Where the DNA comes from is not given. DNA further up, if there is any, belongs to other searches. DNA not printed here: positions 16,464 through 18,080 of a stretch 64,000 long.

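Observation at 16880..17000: In-frame minisatellite inside an essential isoprenoid gene (ispB)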

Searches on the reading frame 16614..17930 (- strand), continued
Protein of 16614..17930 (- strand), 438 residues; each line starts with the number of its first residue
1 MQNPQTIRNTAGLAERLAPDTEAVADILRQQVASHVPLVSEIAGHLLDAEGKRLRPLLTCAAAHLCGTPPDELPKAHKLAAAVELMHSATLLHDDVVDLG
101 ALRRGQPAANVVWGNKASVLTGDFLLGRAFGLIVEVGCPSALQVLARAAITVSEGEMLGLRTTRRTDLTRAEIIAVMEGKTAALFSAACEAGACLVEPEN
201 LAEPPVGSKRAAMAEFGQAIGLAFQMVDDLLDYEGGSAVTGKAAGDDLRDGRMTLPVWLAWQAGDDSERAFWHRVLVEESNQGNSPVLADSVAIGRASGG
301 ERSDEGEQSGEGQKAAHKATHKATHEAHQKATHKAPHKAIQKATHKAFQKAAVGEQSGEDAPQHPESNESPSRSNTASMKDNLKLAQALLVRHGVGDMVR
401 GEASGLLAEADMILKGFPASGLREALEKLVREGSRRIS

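Call 13: find_encoding_contigs(protein=P0001, flank=3000, max_places=6)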
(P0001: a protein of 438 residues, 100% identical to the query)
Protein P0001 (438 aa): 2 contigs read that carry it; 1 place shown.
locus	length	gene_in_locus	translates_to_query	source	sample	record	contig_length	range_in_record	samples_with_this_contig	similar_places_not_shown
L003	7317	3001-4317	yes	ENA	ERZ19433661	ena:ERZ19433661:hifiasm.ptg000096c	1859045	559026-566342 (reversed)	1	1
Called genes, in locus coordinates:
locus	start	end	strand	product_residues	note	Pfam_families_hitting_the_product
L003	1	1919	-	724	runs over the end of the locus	PF02092:tRNA_synt_2f, PF05746:DALR_1 (weak)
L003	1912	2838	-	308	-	PF02091:tRNA-synt_2e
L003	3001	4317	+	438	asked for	PF00348:polyprenyl_synt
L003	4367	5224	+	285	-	PF07750:GcrA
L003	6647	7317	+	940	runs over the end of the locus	-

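Call 14: list_cluster_members(proteins=[P0001, P0002, P0003, P0004, P0005])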
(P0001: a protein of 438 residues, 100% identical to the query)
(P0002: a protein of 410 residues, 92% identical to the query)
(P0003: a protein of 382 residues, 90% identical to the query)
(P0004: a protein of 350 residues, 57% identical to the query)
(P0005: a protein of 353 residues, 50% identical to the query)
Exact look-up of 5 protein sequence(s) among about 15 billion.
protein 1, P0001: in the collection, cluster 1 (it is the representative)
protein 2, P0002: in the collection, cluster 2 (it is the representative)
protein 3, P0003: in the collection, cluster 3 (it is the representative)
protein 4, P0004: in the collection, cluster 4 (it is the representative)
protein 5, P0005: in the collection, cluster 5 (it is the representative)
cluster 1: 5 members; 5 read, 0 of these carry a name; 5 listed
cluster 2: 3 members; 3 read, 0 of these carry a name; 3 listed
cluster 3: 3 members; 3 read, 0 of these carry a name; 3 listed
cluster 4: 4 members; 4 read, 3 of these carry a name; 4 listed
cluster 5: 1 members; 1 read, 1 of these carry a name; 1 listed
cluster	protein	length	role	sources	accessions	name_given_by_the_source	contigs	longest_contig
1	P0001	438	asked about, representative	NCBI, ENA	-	-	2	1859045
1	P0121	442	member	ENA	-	-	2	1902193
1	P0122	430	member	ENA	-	-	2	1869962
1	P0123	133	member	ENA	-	-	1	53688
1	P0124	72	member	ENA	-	-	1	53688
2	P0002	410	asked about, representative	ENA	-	-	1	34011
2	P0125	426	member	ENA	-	-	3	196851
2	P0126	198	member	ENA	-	-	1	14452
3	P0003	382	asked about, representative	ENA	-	-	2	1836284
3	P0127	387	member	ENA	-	-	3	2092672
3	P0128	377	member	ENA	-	-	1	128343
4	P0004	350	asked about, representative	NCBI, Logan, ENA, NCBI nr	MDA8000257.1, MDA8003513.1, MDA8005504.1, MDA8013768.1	MAG: polyprenyl synthetase family protein [Alphaproteobacteria bacterium] | polyprenyl synthetase family protein [Alphaproteobacteria bacterium]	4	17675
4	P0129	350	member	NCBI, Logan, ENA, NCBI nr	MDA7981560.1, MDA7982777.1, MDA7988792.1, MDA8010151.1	MAG: polyprenyl synthetase family protein [Alphaproteobacteria bacterium] | polyprenyl synthetase family protein [Alphaproteobacteria bacterium]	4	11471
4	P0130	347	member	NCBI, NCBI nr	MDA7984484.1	MAG: polyprenyl synthetase family protein, partial [Alphaproteobacteria bacterium] | polyprenyl synthetase family protein [Alphaproteobacteria bacterium]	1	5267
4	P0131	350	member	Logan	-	-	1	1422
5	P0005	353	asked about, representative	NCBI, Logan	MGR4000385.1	MAG: polyprenyl synthetase family protein [Alphaproteobacteria bacterium]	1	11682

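Call 17: find_related_loci(query=window:16614-17930:-, collection=genome_contigs, flank=5000)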
Query window:16614-17930:- (438 aa) in genome_contigs; peptide patterns used: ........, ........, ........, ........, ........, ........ (x = any residue, [..] = any of these).
599 stretches matched a pattern (row limit reached: there are more); 456 encode a relative of the query (tblastn E <= 1e-3); the best 80 are kept; 80 distinct loci.
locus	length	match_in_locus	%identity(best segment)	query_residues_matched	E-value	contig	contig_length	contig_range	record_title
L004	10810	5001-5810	48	3-276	9e-74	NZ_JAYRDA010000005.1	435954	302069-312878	MAG: Dongia sp. isolate SH_SHASGE1bin.26 NODE_17_length_435954_cov_2.743215, whole genome shotgun sequence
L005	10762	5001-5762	48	13-276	2e-73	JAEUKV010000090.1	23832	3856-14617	MAG: Rhodospirillaceae bacterium isolate new MAG-104 k141_636514, whole genome shotgun sequence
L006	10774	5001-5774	47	13-286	3e-71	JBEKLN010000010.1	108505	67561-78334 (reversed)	MAG: Rhizomicrobium sp. isolate SPRUCE 371 SPRUCE_371_10, whole genome shotgun sequence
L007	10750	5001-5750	49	17-276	1e-70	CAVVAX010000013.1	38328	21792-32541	MAG: uncultured Alphaproteobacteria bacterium isolate MFD09730.bin.2.17 genome assembly, contig: contig_24805, whole gen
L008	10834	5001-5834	45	13-301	1e-70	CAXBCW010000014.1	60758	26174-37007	MAG TPA_asm: uncultured Rhizobiaceae bacterium isolate ERR2762136_binner13_Refined_17 genome assembly, contig: ERZ342182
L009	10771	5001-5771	49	17-276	1e-69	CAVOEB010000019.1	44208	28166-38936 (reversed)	MAG: Alphaproteobacteria bacterium isolate CBN3_323.43 genome assembly, contig: Ga0302135_10000129, whole genome shotgun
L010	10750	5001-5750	49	17-276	3e-68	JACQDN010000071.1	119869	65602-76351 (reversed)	MAG: Proteobacteria bacterium isolate NC_groundwater_995_Pr1_S-0.65um_61_14 Montesol18_Sp65_coassembly_scaffold_1460421,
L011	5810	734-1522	46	1-276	2e-68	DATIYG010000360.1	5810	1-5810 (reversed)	MAG TPA_asm: Rhizomicrobium sp. isolate SMAG_U15269 k141_648920, whole genome shotgun sequence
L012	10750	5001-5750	47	17-276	5e-68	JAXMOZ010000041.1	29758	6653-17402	MAG: Rhodospirillales bacterium isolate bin56 NODE_1086_length_29758_cov_174.453107, whole genome shotgun sequence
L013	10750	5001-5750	47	17-276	5e-68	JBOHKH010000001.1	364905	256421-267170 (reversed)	MAG: Rhizomicrobium sp. isolate SE1507_metabat2.bin.11 NODE_3_length_364905_cov_5.120525, whole genome shotgun sequence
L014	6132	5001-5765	46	12-276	9e-68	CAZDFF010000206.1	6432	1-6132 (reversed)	MAG TPA_asm: uncultured Hyphomicrobiales bacterium isolate binchicken_co199_81 genome assembly, contig: NODE_8918_length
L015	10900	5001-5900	45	17-332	3e-67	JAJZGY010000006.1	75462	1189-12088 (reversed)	MAG: Proteobacteria bacterium isolate LL6.bin46 NODE_201_length_75462_cov_4.396535, whole genome shotgun sequence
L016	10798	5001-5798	44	3-285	2e-67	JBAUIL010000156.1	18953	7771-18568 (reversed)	MAG: Ahrensia sp. isolate MFD12139_ilm_asm_bin15 k127_55069, whole genome shotgun sequence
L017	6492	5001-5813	47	17-299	9e-67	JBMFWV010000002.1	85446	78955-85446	MAG: Rhizomicrobium sp. isolate KM4364-27 NODE_2_length_85446_cov_7.037566, whole genome shotgun sequence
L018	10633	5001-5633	52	56-276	4e-66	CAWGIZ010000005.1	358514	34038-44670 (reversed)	MAG: uncultured Alphaproteobacteria bacterium isolate MFD05684.bin.2.104 genome assembly, contig: contig_33970, whole ge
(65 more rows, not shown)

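Call 19: find_encoding_contigs(protein=P0121, flank=6000, max_places=3)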
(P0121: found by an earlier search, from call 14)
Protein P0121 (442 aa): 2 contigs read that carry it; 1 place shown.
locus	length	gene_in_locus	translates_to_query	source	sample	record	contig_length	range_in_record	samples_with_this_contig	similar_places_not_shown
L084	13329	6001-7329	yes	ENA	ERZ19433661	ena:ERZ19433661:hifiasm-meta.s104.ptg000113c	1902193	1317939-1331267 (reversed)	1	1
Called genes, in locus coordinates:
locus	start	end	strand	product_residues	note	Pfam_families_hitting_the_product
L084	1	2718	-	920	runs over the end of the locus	PF01326:PPDK_N, PF00391:PEP-utilizers, PF02896:PEP-utilizers_C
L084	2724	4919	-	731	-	PF02092:tRNA_synt_2f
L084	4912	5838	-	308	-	PF02091:tRNA-synt_2e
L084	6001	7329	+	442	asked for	PF00348:polyprenyl_synt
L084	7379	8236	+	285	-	PF07750:GcrA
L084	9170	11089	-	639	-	PF01336:tRNA_anti-codon, PF00152:tRNA-synt_2, PF02938:GAD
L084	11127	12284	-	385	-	PF01612:DNA_pol_A_exo1, PF00570:HRDC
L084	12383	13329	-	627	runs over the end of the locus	PF01368:DHH, PF02272:DHHA1, PF17768:RecJ_OB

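Call 20: find_encoding_contigs(protein=P0122, flank=6000, max_places=3)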
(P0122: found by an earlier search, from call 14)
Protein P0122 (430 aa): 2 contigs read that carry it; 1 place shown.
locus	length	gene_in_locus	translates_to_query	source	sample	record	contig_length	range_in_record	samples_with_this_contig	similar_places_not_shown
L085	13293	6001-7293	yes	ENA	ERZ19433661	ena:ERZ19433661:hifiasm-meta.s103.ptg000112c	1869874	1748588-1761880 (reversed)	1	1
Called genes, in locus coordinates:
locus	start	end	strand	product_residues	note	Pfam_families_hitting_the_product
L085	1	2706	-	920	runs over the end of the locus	PF01326:PPDK_N, PF00391:PEP-utilizers, PF02896:PEP-utilizers_C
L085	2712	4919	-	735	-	PF02092:tRNA_synt_2f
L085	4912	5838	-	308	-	PF02091:tRNA-synt_2e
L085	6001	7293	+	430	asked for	PF00348:polyprenyl_synt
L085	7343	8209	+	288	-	PF07750:GcrA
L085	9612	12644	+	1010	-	-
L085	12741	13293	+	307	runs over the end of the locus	PF01764:Lipase_3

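Call 21: find_encoding_contigs(protein=P0125, flank=6000, max_places=3)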
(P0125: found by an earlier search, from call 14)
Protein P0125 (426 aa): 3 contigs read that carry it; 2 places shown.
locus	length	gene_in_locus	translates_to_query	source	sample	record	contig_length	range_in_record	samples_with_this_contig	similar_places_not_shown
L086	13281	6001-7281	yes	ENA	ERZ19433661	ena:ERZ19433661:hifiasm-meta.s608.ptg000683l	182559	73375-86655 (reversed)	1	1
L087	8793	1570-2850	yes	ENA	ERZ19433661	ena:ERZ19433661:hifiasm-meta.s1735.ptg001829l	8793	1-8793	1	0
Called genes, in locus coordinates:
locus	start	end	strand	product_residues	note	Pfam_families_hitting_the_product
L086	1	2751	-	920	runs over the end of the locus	PF01326:PPDK_N, PF00391:PEP-utilizers, PF02896:PEP-utilizers_C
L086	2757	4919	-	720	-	PF02092:tRNA_synt_2f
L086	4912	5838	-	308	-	PF02091:tRNA-synt_2e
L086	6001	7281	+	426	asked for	PF00348:polyprenyl_synt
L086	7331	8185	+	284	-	PF07750:GcrA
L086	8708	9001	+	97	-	-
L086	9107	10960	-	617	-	PF01336:tRNA_anti-codon, PF00152:tRNA-synt_2, PF02938:GAD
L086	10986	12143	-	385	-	PF01612:DNA_pol_A_exo1, PF00570:HRDC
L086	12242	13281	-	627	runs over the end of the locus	PF01368:DHH, PF02272:DHHA1, PF17768:RecJ_OB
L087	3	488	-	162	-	?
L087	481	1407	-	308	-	PF02091:tRNA-synt_2e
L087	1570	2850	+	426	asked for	PF00348:polyprenyl_synt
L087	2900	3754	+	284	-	PF07750:GcrA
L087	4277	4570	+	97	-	-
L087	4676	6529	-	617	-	PF01336:tRNA_anti-codon, PF00152:tRNA-synt_2, PF02938:GAD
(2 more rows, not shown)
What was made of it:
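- Each allele sits on 2-3 contigs (calls 13, 14, 19-21).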

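Call 23: find_encoding_contigs(protein=P0127, flank=6000, max_places=2)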
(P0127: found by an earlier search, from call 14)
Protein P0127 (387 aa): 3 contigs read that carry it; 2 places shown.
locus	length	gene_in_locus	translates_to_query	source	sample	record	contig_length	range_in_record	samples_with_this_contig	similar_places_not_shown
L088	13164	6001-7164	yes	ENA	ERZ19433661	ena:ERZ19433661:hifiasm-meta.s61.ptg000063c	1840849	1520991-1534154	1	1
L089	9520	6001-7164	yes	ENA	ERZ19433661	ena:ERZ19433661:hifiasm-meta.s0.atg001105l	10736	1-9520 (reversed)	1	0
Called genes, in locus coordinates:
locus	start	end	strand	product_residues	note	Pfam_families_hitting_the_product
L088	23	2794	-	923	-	PF01326:PPDK_N, PF00391:PEP-utilizers, PF02896:PEP-utilizers_C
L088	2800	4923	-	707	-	PF02092:tRNA_synt_2f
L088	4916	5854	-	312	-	PF02091:tRNA-synt_2e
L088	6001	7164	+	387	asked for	PF00348:polyprenyl_synt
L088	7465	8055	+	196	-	PF07750:GcrA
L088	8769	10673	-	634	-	PF01336:tRNA_anti-codon, PF00152:tRNA-synt_2, PF02938:GAD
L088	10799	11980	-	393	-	PF01612:DNA_pol_A_exo1, PF00570:HRDC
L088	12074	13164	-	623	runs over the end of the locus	PF01368:DHH, PF02272:DHHA1, PF17768:RecJ_OB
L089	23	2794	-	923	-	PF01326:PPDK_N, PF00391:PEP-utilizers, PF02896:PEP-utilizers_C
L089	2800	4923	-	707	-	PF02092:tRNA_synt_2f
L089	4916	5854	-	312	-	PF02091:tRNA-synt_2e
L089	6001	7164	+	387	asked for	PF00348:polyprenyl_synt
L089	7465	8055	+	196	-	PF07750:GcrA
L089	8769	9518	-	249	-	?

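Call 24: find_encoding_contigs(protein=P0128, flank=6000, max_places=2)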
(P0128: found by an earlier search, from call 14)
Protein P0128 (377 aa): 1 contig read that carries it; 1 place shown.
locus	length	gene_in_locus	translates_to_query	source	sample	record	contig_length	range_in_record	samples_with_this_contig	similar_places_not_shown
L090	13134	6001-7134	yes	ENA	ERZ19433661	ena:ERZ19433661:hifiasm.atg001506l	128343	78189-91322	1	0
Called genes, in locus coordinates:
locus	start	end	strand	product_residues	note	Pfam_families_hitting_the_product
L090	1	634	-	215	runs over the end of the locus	PF02896:PEP-utilizers_C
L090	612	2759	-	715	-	PF01326:PPDK_N, PF00391:PEP-utilizers, PF02896:PEP-utilizers_C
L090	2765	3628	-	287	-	PF02092:tRNA_synt_2f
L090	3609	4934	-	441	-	PF02092:tRNA_synt_2f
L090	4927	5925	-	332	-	PF02091:tRNA-synt_2e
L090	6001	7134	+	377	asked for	PF00348:polyprenyl_synt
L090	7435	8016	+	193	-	PF07750:GcrA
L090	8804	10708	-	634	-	PF01336:tRNA_anti-codon, PF00152:tRNA-synt_2, PF02938:GAD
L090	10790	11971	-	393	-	PF01612:DNA_pol_A_exo1, PF00570:HRDC (weak)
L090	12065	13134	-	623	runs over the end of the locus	PF01368:DHH, PF02272:DHHA1, PF17768:RecJ_OB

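Call 29: predict_structure(alignment_id=A2)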
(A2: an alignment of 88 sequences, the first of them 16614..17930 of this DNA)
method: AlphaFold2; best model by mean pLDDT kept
length: 438 residues; sequences in the alignment: 88
mean_pLDDT: 81.0   pTM: 0.78
mean pLDDT of the five models: 81.0, 79.6, 79.1, 78.7, 77.9
residues with pLDDT >= 90: 271; 70-90: 54; 50-70: 29; < 50: 84
segments of 3 or more residues with pLDDT < 50: 285-337, 344-370
pLDDT, mean of each block of 10 residues (from residue 1): 54 89 96 97 86 88 97 98 97 89 86 95 98 97 97 95 96 97 97 88 85 98 95 78 85 97 98 92 50 38 34 37 39 43 46 34 39 69 96 97 97 97 94 85
secondary structure, 60 per line:
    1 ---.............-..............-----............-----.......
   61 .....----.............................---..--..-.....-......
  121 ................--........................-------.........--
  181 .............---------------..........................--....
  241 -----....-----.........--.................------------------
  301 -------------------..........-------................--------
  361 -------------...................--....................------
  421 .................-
elements in order: H4-16 H18-31 H37-48 H54-65 H70-98 H109-113 H115-136 H139-162 H170-178 H181-193 H209-234 H237-240 H246-249 H255-263 H266-282 H320-329 H337-352 H374-392 H395-414 H421-437
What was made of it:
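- On trans-polyprenyl diphosphate synthase (Pfam PF00348): AF2 gives pLDDT above 90 for 271 residues, nearly all in the core (call 29).
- (5) AF2 gives pLDDT above 90 for most of the core (271 residues) and below 50 for residues 285-337 and 344-370 (call 29). A spacing of four residues would line His up on one face of a helix, and AF2 draws weak helices at 320-329 and 337-352 (call 29).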
